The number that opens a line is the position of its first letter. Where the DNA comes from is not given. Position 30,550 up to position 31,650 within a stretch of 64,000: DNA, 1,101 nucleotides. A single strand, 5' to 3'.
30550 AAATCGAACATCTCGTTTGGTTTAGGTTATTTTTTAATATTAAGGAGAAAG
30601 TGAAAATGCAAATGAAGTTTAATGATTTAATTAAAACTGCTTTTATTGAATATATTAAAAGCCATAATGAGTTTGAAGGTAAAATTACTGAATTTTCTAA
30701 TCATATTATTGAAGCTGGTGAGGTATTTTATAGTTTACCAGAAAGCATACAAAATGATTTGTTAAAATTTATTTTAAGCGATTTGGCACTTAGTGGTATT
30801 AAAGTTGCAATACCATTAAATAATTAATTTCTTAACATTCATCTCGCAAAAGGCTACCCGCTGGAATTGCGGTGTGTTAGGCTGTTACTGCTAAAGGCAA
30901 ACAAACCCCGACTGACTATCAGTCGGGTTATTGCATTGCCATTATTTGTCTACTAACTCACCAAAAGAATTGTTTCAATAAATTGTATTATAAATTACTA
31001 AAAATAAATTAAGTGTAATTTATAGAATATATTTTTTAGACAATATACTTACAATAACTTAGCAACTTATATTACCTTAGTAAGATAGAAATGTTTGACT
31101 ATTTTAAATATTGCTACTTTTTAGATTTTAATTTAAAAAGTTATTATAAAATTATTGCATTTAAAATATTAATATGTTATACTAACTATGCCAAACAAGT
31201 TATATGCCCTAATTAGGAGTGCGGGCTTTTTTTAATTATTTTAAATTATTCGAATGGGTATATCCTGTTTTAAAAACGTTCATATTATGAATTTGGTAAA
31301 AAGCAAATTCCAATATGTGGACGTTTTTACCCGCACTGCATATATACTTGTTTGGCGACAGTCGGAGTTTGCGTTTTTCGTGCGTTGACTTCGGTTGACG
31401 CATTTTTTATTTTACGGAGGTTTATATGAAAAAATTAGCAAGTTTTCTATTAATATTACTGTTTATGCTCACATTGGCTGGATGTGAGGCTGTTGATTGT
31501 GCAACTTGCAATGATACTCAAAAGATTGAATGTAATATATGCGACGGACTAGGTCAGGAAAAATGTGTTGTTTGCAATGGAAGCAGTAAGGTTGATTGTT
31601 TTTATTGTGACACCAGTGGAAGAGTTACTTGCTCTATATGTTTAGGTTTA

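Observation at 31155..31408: Promoter, then a 167-nt element bounded by inverted repeats, then a terminator, upstream of a CxxC-rich lipoprotein: unclassified riboswitch/sRNA or a cwpV-like DNA switch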

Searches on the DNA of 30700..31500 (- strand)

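Call 4: search_rna_families(source=window, start=30700, end=31500, threshold=evalue, max_evalue=10, show_alignments=5)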
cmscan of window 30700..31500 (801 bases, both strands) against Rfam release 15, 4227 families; matches with E-value up to 10: 6.
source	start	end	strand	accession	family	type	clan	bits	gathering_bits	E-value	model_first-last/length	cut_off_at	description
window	31139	31224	+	RF02896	S774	Gene; sRNA;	-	20.3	48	7.1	1-95/95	no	Staphylococcus sRNA 774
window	31269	31329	-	RF03474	mir-4766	Gene; miRNA;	-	18.9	72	0.9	1-56/56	no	mir-4766 microRNA precursor family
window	30806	30841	-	RF01102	PK1-TEV_CVMV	Cis-reg; leader;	-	18.1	40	5.4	1-37/37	no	5'-leader pseudoknot of TEV/CVMV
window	31469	31500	+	RF03695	MIR6151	Gene; miRNA;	-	14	71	6.9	1-32/71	3'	MIR6151 microRNA precursor family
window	31247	31271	+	RF02117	FMR1-AS1_1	Gene; lncRNA;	-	12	40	5.6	1-56/56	no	FMR1 antisense RNA 1 conserved region 1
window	31401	31500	+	RF02689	hilD_3p_UTR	Cis-reg;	-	11.9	74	9.4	1-108/310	3'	hilD 3'UTR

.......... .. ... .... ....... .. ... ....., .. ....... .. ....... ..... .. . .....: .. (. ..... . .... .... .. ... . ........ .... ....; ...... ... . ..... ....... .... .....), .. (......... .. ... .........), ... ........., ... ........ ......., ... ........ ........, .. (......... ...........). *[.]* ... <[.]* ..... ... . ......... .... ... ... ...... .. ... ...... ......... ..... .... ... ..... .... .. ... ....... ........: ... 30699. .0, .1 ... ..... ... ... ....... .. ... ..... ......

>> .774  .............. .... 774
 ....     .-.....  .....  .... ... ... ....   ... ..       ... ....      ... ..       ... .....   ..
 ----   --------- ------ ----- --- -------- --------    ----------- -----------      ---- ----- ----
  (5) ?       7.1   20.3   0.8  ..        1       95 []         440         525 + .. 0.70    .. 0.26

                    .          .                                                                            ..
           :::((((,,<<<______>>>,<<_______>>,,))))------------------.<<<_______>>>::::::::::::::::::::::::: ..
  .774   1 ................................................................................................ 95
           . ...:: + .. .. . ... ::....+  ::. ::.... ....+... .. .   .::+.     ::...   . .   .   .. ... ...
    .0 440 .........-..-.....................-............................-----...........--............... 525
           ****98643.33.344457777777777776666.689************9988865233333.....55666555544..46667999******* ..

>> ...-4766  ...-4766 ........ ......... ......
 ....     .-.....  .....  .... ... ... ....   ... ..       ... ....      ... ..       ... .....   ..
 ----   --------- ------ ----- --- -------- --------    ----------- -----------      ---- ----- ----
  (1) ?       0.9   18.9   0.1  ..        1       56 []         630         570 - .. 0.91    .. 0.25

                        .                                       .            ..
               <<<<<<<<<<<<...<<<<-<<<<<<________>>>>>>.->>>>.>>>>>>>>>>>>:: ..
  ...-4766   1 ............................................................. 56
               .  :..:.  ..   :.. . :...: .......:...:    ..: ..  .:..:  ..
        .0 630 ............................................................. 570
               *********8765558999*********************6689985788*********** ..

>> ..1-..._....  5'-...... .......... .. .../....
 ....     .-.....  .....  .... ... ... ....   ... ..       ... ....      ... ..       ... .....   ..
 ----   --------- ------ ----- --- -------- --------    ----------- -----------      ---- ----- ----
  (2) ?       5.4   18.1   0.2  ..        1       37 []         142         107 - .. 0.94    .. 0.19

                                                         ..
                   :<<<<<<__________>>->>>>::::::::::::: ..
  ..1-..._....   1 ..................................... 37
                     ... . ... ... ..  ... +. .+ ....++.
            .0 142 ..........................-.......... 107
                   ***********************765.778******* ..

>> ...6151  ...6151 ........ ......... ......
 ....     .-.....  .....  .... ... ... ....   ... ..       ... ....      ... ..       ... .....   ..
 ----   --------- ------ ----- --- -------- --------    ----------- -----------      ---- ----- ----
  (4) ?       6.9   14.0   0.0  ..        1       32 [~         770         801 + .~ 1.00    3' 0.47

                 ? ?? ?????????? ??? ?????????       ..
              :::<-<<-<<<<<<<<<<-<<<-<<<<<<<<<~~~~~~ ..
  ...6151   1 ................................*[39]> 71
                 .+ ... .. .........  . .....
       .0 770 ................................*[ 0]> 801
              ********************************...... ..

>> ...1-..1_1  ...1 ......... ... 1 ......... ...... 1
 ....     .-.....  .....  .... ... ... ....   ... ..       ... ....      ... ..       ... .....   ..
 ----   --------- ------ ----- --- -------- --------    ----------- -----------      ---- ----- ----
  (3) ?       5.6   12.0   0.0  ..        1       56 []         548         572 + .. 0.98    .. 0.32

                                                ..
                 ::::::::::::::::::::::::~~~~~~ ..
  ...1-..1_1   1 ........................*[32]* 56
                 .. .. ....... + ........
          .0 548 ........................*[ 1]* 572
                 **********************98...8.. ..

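Call 42: search_rna_families(sources=[L099, L100, L104, L105, L106, L107, L108], threshold=evalue, max_evalue=10)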
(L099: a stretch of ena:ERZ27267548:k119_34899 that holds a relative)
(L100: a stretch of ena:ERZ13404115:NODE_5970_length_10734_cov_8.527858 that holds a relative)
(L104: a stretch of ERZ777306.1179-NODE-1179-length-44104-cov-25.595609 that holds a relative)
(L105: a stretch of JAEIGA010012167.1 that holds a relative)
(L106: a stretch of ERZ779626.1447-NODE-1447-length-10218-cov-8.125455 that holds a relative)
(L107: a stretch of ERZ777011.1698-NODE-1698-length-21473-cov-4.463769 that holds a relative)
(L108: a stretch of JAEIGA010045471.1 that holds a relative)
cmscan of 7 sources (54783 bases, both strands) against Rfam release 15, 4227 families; matches with E-value up to 10: 33.
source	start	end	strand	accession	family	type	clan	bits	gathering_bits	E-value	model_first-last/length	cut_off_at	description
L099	731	804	-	RF01706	Gut-1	Gene; sRNA;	-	71.9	50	1.7e-12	1-77/77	no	Gut-1 RNA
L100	4991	5063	-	RF00005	tRNA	Gene; tRNA;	CL00001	68.5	29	6.8e-13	1-71/71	no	tRNA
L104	6929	7002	+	RF00005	tRNA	Gene; tRNA;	CL00001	65.5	29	4.5e-12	1-71/71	no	tRNA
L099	1857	1988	+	RF00050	FMN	Cis-reg; riboswitch;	-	62.7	66.2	7e-12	1-138/138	no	FMN riboswitch aptamer (RFN element)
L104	11265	11336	+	RF00005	tRNA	Gene; tRNA;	CL00001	61.9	29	4.6e-11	1-71/71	no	tRNA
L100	5112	5183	-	RF00005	tRNA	Gene; tRNA;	CL00001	60.4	29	1.2e-10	1-71/71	no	tRNA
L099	843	914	-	RF00005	tRNA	Gene; tRNA;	CL00001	56.9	29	1.1e-09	1-71/71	no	tRNA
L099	621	691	+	RF01706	Gut-1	Gene; sRNA;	-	56.6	50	1.3e-08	1-77/77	no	Gut-1 RNA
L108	2825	2977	-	RF00234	glmS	Cis-reg; riboswitch;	-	55.9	37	2.8e-10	1-167/167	no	glmS glucosamine-6-phosphate activated ribozyme aptamer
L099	842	914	+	RF04354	Plastid-ycf2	Cis-reg;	-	36.3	65.7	0.00058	1-75/75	no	Plastid-ycf2 5UTR RNA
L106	9181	9296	+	RF01859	Phe_leader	Cis-reg; leader;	-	30.4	55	0.41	1-125/125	no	Phenylalanine leader peptide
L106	7770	7963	+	RF02792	sRNA162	Gene; antisense;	-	28.3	78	0.44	1-190/190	no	Archaeal Small RNA 162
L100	4884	4990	+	RF02449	ncr1015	Gene; sRNA;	-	27.5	60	8.4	1-121/121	no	Bacillus sRNA ncr1015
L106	8543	8638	-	RF00033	MicF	Gene; antisense;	-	27.3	79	7.8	1-94/94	no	MicF RNA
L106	9263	9295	+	RF04197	mir-9457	Gene; miRNA;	-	26.6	90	0.5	19-51/68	no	mir-9457 microRNA precursor family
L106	9265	9293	-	RF04197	mir-9457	Gene; miRNA;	-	26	90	0.74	21-49/68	no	mir-9457 microRNA precursor family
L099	678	765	+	RF03729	mir-2363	Gene; miRNA;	-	25.9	90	1.6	1-72/72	no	mir-2363 microRNA precursor family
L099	678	765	-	RF03729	mir-2363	Gene; miRNA;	-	25.3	90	2.3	1-72/72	no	mir-2363 microRNA precursor family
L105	10794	10827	+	RF03171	mir-1012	Gene; miRNA;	-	25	70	1.9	1-59/59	no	mir-1012 microRNA precursor family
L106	4766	4883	+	RF01236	snoU19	Gene; snRNA; snoRNA; HACA-box;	-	25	45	7.9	1-144/144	no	Small nucleolar RNA U19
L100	4944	4996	+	RF00979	mir-553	Gene; miRNA;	-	24.8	82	2.1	1-62/62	no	mir-553 microRNA precursor family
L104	11265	11335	+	RF01684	mascRNA-menRNA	Gene;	-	24.8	42.5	0.95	1-56/56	no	MALAT1-associated small cytoplasmic RNA/MEN beta RNA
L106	8529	8662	-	RF03532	SQ2397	Cis-reg;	-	24.7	100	3.4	1-243/243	no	Cis-regulator of HTH transcription factor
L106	2360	2433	-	RF03039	Peptidase-S11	Cis-reg;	-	24.2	34.8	6.8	1-84/84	no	Peptidase-S11 RNA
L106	3076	3157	-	RF02629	RmaA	Gene; sRNA;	-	23.8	57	7.7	1-113/113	no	Regulator of motility and amylovoran A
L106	2361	2425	+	RF00506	Thr_leader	Cis-reg; leader;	-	22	55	9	1-118/118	no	Threonine operon leader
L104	2135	2208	-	RF00722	mir-451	Gene; miRNA;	-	21.9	66.5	3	1-71/71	no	mir-451 microRNA precursor family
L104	2136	2209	+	RF00722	mir-451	Gene; miRNA;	-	20.9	66.5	5.9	1-71/71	no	mir-451 microRNA precursor family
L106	3074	3162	+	RF02621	BSnc120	Gene; sRNA;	-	20.3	114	6.1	1-88/88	no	Brucella sRNA 120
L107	19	107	+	RF02621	BSnc120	Gene; sRNA;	-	20.1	114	7.3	1-88/88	no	Brucella sRNA 120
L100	2069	2116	-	RF04207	MIR5048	Gene; miRNA;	-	17.7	160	6.6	1-356/356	no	MIR5048 microRNA precursor family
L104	4455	4647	+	RF00117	C0719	Gene; sRNA;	-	16.7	50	8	1-222/222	no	C0719 RNA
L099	1953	2020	-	RF00023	tmRNA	Gene;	CL00001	11.1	47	2.3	82-140/374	no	transfer-messenger RNA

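Call 81: search_dna_similar(query=window:31150-31425:+, collection=plasmids, mode=distant, max_evalue=0.01, max_rows=10)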
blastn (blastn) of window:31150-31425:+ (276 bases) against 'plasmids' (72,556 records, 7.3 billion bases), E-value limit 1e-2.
No match.

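Call 82: search_dna_similar(query=window:31150-31425:+, collection=phages, mode=distant, max_evalue=0.01, max_rows=10)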
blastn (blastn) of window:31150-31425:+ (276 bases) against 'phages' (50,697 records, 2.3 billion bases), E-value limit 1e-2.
Records with a match: 1; places in all: 1; records where one place covers at least 80% of the query: 0.
Best place of each record, by identity: 90-95% 1.
By first word of the organism name: Bacteriophage 1.
By host as written in the record: - 1.
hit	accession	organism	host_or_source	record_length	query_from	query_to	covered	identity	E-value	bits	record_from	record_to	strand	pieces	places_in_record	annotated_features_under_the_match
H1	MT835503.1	Bacteriophage sp.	human fecal samples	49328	212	265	20%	91.1%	4e-12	77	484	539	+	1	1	record has no annotation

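Call 83: get_annotated_region(hit=H1, flank=3000)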
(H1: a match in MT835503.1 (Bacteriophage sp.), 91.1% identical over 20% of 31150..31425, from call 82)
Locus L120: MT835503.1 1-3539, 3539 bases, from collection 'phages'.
description: UNVERIFIED: Bacteriophage sp. clone scaffold_54 genomic sequence.
organism: Bacteriophage sp. (NCBI taxid 38018)
taxonomy: Viruses
host: -; source: human fecal samples; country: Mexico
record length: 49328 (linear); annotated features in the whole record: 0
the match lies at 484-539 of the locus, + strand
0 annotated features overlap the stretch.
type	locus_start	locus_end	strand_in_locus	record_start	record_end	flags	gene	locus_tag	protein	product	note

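Call 90: build_rna_model(alignment_id=A2, structure=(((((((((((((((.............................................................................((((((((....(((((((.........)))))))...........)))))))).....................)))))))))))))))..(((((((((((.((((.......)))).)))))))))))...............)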
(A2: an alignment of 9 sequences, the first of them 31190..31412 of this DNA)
Model R1 built from alignment A2 (9 sequences, 238 columns); structure: as given.
model positions 214; base pairs 45; branch points 1; effective number of sequences 1.99; information 0.59 bits per position. Calibrated on 0.2 Mb of random sequence (short: E-values are rough).
structure used (alignment columns):
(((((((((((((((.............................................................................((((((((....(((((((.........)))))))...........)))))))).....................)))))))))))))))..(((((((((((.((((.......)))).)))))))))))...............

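Call 91: search_with_rna_model(model_id=R1, sources=[window, L001, L002, L003, L004, L005, L006, L033, L092, L099, L100, L104, L105, L106, L107, L108, L109, L112, L113, L117, L118, L119, L121], max_evalue=1, make_alignment=true)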
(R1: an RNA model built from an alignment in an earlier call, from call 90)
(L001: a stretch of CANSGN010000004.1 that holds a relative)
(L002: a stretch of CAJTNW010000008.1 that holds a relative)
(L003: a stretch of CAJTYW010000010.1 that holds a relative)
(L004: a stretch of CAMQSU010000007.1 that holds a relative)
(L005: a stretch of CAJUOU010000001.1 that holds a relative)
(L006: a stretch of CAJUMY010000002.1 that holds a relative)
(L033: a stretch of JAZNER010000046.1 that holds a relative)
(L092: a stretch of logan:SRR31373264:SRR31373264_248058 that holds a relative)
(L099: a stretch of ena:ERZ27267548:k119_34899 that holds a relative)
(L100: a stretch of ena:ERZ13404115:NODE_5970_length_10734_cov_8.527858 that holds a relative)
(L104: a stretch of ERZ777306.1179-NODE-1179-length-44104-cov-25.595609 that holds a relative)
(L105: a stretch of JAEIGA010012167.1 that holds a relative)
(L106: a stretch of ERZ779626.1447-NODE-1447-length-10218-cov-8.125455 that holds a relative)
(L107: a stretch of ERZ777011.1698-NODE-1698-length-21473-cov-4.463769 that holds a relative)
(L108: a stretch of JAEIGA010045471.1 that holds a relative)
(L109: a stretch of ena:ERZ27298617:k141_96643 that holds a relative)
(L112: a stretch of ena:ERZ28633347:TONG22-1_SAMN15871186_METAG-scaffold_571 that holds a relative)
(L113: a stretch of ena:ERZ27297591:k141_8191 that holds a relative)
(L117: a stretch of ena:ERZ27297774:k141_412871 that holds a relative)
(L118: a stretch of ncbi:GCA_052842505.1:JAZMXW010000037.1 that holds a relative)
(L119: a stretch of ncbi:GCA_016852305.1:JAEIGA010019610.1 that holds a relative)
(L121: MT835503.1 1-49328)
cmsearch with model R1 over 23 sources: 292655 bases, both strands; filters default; matches with E-value up to 1: 24.
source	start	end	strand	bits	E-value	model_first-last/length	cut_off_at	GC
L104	4996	5210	-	215.5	8.4e-41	1-214/214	no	0.35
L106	4559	4772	-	209.6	1.3e-39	1-214/214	no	0.34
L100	2992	3198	-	203.8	1.9e-38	1-214/214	no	0.37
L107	1504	1717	-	200.7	7.9e-38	1-214/214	no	0.35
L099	329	536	-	193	2.8e-36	1-214/214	no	0.34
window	31190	31412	+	186.6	5.2e-35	1-214/214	no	0.35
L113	2273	2483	+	182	4.3e-34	1-214/214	no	0.35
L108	5330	5540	+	181.9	4.5e-34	1-214/214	no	0.38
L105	8913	9120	-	168.6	2.1e-31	1-214/214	no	0.32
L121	338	535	+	111.6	5.4e-20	1-214/214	no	0.38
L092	2864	2970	+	73.9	2e-12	1-118/214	3'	0.31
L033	13140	13294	-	52.2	4.3e-08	1-214/214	no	0.36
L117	2324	2483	+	51.3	6.7e-08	1-214/214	no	0.39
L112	2396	2552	+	44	1.9e-06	1-214/214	no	0.41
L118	1326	1486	+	41.9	5.1e-06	1-214/214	no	0.41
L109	481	640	+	41.1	7.3e-06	1-214/214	no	0.39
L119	599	737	+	38.3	2.6e-05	1-214/214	no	0.38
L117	2255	2423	-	25.3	0.011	1-214/214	no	0.36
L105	8968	9145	+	22.8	0.034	1-214/214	no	0.28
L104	8486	8639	+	19.4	0.16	1-214/214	no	0.34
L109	456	580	-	17.9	0.33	1-214/214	no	0.34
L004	2163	2269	-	17.8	0.34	1-214/214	no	0.29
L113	2246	2427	-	16.4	0.64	1-214/214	no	0.3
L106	6099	6227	-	16.4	0.65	1-214/214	no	0.38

Alignment A4: 24 matches aligned to the model, 328 columns, each read 5' to 3' on its own strand. Consensus structure (alignment columns), stored with it:
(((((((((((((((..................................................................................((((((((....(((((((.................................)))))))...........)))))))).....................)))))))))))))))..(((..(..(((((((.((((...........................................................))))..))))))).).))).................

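Call 92: search_with_rna_model(model_id=R1, sources=[window, L033, L099, L100, L104, L105, L106, L107, L108, L109, L112, L113, L117, L118, L119, L121], max_evalue=0.0001, make_alignment=true)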
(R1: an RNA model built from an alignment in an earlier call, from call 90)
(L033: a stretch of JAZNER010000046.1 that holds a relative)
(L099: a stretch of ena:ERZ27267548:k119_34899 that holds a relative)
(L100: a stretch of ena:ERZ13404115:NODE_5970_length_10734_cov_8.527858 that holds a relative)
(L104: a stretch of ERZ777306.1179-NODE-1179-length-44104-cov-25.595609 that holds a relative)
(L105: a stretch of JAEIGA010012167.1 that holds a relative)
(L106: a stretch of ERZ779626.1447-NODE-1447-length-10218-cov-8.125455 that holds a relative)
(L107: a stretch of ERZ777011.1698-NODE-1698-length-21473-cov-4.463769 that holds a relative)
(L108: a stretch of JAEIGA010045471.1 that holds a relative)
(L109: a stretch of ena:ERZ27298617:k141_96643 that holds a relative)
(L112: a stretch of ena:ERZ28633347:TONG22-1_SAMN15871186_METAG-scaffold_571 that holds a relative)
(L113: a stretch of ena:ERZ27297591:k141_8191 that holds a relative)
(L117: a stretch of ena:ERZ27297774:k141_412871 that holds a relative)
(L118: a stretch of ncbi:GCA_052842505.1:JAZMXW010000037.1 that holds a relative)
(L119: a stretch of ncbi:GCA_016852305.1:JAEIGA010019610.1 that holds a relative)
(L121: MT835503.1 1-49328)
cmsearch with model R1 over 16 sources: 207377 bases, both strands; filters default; matches with E-value up to 0.0001: 16.
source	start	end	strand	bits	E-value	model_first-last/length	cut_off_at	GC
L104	4996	5210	-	215.5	6e-41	1-214/214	no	0.35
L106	4559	4772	-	209.6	9.2e-40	1-214/214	no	0.34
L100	2992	3198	-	203.8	1.3e-38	1-214/214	no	0.37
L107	1504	1717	-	200.7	5.6e-38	1-214/214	no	0.35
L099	329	536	-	193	2e-36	1-214/214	no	0.34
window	31190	31412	+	186.6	3.7e-35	1-214/214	no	0.35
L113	2273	2483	+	182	3.1e-34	1-214/214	no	0.35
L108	5330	5540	+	181.9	3.2e-34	1-214/214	no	0.38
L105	8913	9120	-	168.6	1.5e-31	1-214/214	no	0.32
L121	338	535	+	111.6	3.9e-20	1-214/214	no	0.38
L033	13140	13294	-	52.2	3e-08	1-214/214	no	0.36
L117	2324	2483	+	51.3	4.8e-08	1-214/214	no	0.39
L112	2396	2552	+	44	1.4e-06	1-214/214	no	0.41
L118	1326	1486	+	41.9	3.6e-06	1-214/214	no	0.41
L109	481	640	+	41.1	5.1e-06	1-214/214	no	0.39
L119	599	737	+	38.3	1.9e-05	1-214/214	no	0.38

Alignment A5: 16 matches aligned to the model, 270 columns, each read 5' to 3' on its own strand. Consensus structure (alignment columns), stored with it:
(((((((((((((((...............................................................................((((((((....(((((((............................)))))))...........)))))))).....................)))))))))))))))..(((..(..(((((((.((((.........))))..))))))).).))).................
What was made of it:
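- It finds only one site in the 64-kb window (calls 90-92).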

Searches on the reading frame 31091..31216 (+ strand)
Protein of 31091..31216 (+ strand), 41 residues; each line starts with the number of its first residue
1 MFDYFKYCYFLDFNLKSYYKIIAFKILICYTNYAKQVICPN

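Call 24: find_encoding_contigs(protein=window:31091-31216:+, flank=1500, max_places=10)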
Protein window:31091-31216:+ (41 aa): 2 contigs read that carry it; 2 places shown.
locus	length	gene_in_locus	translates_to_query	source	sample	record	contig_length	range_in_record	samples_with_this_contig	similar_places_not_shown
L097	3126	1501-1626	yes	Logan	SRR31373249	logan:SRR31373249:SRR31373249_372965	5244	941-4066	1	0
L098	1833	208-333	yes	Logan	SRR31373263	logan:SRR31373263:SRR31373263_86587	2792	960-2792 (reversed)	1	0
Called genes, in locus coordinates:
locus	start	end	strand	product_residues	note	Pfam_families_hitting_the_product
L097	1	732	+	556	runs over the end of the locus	?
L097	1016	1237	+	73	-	-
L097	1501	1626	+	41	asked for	-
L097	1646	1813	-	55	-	-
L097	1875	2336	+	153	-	-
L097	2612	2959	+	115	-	PF00583:Acetyltransf_1, PF13508:Acetyltransf_7 (weak)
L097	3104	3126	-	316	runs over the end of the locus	PF08867:FRG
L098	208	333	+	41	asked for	-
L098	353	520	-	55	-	-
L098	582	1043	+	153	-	-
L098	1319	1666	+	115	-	PF00583:Acetyltransf_1, PF13508:Acetyltransf_7 (weak)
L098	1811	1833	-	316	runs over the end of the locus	PF08867:FRG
